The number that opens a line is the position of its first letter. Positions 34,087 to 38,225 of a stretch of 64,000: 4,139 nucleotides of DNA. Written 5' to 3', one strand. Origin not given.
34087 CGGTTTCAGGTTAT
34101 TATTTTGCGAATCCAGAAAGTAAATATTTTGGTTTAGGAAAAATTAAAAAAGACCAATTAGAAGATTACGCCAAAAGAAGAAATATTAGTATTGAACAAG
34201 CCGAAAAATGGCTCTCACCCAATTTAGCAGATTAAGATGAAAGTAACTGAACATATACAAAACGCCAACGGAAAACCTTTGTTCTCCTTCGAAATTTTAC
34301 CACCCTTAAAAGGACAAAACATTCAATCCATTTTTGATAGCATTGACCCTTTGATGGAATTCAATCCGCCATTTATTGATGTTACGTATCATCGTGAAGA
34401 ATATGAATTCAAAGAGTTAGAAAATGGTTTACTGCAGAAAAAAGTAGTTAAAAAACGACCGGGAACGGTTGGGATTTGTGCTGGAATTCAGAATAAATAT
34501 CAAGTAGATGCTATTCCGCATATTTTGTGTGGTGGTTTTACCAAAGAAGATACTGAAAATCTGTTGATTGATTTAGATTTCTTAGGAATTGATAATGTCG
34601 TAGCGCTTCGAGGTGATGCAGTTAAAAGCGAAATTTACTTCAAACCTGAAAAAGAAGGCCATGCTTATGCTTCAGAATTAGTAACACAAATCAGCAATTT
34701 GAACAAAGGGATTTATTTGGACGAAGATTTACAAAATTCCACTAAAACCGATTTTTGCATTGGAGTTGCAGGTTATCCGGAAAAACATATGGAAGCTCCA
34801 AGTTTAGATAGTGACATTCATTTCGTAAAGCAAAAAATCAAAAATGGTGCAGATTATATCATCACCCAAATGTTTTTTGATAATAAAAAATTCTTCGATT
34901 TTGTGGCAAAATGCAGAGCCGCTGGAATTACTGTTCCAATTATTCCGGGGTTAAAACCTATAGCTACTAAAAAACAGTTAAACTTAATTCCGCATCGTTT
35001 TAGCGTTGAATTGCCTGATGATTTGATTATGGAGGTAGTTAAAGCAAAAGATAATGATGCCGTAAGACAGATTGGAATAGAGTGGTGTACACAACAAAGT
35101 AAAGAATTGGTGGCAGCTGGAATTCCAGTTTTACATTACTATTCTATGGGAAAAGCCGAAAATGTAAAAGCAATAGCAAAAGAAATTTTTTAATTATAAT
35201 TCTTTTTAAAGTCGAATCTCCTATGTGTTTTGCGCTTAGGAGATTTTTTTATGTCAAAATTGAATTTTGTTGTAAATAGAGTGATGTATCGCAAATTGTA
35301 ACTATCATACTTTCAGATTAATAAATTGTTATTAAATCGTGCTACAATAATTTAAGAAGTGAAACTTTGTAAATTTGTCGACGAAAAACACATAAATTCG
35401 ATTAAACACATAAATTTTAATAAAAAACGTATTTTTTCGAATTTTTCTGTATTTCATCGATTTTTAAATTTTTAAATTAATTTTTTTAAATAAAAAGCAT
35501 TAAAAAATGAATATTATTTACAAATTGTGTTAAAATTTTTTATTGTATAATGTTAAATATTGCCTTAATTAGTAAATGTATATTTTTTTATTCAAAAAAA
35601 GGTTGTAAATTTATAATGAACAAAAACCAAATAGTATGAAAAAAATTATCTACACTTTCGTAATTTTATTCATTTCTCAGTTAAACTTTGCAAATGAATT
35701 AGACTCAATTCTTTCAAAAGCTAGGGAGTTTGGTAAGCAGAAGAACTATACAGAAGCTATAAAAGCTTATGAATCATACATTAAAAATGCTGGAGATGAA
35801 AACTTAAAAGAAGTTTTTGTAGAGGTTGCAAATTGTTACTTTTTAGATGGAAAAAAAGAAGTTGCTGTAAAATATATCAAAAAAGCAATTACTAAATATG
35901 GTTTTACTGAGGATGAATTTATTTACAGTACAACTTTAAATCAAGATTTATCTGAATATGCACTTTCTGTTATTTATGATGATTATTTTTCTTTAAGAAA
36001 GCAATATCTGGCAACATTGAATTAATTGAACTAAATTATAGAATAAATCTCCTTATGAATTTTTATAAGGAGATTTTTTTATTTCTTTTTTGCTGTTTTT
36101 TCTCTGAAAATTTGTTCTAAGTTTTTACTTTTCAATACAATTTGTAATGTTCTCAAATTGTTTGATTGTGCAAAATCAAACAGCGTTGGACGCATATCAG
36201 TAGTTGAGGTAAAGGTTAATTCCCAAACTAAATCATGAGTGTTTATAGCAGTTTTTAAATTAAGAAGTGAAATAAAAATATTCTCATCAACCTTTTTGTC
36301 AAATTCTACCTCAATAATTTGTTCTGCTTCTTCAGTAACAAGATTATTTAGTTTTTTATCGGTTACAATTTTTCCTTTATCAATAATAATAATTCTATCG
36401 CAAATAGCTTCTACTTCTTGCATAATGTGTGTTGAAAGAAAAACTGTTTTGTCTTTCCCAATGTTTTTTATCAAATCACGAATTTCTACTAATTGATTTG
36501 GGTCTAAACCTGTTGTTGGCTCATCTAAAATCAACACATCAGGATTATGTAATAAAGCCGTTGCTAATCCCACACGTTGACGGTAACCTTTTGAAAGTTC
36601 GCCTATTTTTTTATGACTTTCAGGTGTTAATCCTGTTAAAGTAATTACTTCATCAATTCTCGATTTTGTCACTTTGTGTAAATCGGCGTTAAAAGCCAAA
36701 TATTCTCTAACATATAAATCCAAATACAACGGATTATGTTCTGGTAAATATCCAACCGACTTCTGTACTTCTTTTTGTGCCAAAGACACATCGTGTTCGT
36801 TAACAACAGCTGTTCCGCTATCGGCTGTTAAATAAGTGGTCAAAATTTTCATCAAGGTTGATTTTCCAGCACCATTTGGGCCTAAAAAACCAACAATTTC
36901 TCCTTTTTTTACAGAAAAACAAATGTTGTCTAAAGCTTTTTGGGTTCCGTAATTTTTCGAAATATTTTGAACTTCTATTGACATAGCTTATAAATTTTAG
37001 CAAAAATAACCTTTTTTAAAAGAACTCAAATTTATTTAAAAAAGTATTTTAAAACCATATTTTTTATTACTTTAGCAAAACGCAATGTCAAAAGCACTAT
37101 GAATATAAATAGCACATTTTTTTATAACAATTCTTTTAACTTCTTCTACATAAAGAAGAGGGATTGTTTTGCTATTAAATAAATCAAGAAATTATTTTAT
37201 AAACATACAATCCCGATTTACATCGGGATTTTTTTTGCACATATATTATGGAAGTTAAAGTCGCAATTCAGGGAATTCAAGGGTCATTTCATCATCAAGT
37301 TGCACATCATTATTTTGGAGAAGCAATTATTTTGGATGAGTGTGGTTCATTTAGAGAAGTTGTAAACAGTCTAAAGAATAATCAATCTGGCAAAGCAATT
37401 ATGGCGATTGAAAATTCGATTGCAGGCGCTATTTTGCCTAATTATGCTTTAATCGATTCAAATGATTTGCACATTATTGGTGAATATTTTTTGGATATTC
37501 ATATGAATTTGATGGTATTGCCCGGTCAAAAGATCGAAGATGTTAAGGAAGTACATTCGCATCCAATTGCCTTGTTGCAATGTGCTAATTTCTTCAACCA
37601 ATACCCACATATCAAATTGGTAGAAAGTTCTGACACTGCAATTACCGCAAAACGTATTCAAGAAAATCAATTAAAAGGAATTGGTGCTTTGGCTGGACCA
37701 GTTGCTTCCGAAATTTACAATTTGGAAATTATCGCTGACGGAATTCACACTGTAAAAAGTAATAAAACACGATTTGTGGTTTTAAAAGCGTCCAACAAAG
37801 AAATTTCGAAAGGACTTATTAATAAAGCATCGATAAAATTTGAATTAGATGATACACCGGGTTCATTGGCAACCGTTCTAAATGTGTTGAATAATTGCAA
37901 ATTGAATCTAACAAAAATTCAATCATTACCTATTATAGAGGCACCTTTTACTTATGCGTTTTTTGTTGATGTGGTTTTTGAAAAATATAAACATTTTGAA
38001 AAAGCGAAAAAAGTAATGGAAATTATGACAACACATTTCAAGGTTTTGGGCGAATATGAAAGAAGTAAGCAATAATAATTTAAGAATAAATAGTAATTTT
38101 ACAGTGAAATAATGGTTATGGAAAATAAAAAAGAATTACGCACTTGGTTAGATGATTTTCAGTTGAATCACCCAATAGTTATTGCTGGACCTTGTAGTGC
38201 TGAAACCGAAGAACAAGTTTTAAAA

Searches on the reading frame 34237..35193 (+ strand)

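Call 7: search_protein_families(library=ncbifam, proteins=[window:34237-35193:+], max_evalue=0.00001)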
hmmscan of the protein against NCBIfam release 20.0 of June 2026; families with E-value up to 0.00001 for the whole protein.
window:34237-35193:+ (318 aa): 4 families
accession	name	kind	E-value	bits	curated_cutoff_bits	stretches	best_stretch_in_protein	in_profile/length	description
TIGR00676.1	fadh2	equivalog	7.4e-92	307.6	293.7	1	16-317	1-274/275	methylenetetrahydrofolate reductase [NAD(P)H]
TIGR00677.1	fadh2_euk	equivalog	2e-55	188.1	310.05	1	16-314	2-272/281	methylenetetrahydrofolate reductase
NF006950.0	PRK09432.1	equivalog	3.8e-39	134.7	382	1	4-315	13-288/296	methylenetetrahydrofolate reductase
NF006396.0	PRK08645.1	equivalog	1.7e-22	79.3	453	1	73-286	364-571/611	bifunctional homocysteine S-methyltransferase/methylenetetrahydrofolate reductase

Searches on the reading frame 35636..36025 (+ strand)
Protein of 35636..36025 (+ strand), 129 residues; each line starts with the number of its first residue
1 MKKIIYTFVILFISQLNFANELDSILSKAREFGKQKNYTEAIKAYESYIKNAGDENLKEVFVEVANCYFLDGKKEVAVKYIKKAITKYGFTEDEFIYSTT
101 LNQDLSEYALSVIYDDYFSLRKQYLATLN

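Call 7: search_protein_families(library=ncbifam, proteins=[window:35636-36025:+], max_evalue=0.00001)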
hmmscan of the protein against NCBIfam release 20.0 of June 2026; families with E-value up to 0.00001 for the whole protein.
window:35636-36025:+ (129 aa): 0 families

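Call 23: search_protein_families(library=pfam, proteins=[window:35636-36025:+], max_evalue=0.001)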
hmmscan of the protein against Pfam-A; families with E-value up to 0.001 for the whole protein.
window:35636-36025:+ (129 aa): 5 families
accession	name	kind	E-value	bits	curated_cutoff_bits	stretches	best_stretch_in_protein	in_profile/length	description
PF07719.23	TPR_2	-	1.7e-05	25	27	0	62-86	5-29/34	Tetratricopeptide repeat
PF13174.12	TPR_6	-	1.9e-05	25.4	26.3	0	34-51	12-29/33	Tetratricopeptide repeat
PF13181.12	TPR_8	-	2.6e-05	24.5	25.7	0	25-50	4-29/34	Tetratricopeptide repeat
PF00515.34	TPR_1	-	6.6e-05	23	27.8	0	29-47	8-26/34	Tetratricopeptide repeat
PF12895.13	ANAPC3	-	0.00034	21.3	27.2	1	35-84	2-49/82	Anaphase-promoting complex, cyclosome, subunit 3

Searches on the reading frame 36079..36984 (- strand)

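Call 23: search_protein_families(library=pfam, proteins=[window:36079-36984:-], max_evalue=0.001)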
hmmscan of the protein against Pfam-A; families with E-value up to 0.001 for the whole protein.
window:36079-36984:- (301 aa): 6 families
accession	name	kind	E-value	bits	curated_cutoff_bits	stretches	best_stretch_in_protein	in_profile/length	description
PF00005.33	ABC_tran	-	2.7e-31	109.5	25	1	18-158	1-137/137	ABC transporter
PF13304.12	AAA_21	-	1.2e-14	55.6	27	1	129-188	237-300/304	AAA domain, putative AbiEii toxin, Type IV TA system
PF13476.12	AAA_23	-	0.00014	23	27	0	27-229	18-126/201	AAA domain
PF13166.12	AAA_13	-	0.00031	20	36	0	35-132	23-103/713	AAA domain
PF02463.25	SMC_N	-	0.00032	20.6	40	0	29-198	25-208/220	RecF/RecN/SMC N terminal domain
PF13175.12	AAA_15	-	0.00089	19.4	32.1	0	30-55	25-50/374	AAA ATPase domain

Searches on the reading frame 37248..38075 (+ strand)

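Call 23: search_protein_families(library=pfam, proteins=[window:37248-38075:+], max_evalue=0.001)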
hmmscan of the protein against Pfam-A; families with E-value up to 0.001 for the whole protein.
window:37248-38075:+ (275 aa): 2 families
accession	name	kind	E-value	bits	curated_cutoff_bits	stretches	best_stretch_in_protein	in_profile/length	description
PF00800.23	PDT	-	7.1e-52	176.3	25.2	1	5-182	1-179/181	Prephenate dehydratase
PF01842.31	ACT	-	4.4e-05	23.6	27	1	195-245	2-51/66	ACT domain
